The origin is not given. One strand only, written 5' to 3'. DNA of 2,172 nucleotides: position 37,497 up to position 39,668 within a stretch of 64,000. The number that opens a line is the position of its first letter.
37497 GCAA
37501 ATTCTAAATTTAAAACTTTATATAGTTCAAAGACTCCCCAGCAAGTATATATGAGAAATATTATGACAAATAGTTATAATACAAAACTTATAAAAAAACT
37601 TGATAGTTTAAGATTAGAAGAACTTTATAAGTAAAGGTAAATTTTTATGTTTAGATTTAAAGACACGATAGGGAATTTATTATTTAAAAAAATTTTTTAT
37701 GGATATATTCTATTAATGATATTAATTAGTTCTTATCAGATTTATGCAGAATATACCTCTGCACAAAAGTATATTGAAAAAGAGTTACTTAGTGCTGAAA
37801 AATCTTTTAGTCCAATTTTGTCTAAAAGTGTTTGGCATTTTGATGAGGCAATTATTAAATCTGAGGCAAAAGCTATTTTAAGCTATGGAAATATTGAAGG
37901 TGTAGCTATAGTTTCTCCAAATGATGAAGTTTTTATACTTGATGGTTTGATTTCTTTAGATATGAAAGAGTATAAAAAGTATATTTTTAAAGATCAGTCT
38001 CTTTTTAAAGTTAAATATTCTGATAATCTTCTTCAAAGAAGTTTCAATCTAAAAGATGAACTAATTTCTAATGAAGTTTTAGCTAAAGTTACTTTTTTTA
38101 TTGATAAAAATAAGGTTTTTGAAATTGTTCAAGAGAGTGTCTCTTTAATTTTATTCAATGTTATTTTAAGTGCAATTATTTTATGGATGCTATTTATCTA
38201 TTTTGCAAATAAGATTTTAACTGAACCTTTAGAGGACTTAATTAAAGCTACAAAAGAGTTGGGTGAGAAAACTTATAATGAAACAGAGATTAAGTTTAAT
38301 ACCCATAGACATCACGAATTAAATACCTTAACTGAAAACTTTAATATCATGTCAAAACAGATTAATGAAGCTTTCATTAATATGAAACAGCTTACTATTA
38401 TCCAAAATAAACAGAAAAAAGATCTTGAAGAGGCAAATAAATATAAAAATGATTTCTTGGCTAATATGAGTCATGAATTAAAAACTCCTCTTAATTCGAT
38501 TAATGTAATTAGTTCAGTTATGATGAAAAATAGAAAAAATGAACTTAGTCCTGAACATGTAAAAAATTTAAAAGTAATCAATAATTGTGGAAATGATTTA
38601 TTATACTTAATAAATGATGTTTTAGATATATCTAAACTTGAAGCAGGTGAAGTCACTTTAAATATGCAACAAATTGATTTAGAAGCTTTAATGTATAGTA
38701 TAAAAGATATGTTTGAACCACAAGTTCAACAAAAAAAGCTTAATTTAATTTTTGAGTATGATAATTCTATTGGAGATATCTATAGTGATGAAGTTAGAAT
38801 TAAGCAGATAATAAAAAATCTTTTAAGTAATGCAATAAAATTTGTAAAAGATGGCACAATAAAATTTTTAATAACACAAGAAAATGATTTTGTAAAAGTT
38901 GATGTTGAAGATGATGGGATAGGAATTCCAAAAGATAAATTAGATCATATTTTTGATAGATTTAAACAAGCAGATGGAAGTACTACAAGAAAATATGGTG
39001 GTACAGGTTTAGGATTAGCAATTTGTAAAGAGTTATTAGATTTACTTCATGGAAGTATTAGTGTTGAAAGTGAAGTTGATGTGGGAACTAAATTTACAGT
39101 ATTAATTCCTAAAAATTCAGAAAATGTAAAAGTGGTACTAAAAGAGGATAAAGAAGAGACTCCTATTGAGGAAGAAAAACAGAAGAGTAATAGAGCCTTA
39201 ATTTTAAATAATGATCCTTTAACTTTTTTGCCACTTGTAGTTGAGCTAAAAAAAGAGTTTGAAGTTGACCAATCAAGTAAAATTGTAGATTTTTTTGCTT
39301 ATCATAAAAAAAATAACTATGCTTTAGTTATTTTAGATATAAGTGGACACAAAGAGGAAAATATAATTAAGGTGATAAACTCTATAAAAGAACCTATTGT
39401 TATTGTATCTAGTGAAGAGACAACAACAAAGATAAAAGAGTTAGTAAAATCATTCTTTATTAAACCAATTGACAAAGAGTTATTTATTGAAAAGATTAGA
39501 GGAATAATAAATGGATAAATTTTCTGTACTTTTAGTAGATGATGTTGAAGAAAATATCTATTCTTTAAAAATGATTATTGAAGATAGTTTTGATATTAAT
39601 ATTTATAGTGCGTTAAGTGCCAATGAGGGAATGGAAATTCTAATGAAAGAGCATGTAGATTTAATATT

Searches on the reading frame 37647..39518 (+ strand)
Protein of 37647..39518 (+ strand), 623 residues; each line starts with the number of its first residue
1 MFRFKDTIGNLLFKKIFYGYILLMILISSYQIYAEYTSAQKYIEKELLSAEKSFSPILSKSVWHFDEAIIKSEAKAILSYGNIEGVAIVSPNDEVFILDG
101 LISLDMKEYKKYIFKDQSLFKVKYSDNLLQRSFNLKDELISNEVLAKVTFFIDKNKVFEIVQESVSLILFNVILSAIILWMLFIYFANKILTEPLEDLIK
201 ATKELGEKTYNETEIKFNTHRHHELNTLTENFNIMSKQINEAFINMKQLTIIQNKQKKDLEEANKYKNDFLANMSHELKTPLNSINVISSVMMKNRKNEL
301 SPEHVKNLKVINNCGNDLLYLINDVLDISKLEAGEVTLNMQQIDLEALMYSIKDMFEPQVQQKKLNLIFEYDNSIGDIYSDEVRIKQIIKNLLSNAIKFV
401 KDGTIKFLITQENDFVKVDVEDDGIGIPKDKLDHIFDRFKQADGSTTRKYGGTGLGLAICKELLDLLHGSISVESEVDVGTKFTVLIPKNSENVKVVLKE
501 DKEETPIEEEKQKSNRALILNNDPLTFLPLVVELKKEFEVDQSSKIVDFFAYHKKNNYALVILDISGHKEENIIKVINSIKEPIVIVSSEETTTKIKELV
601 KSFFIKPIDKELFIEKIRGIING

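Call 75: search_protein_families(library=pfam, proteins=[window:37647-39518:+], max_evalue=0.00001)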
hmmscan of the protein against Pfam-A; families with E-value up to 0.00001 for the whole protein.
window:37647-39518:+ (623 aa): 2 families
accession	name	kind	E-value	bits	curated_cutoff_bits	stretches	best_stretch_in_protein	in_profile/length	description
PF02518.31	HATPase_c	-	5.7e-32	110.9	26.4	1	381-489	2-109/111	Histidine kinase-, DNA gyrase B-, and HSP90-like ATPase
PF00512.31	HisKA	-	5.1e-17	62.1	26.9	1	267-334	2-66/66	His Kinase A (phospho-acceptor) domain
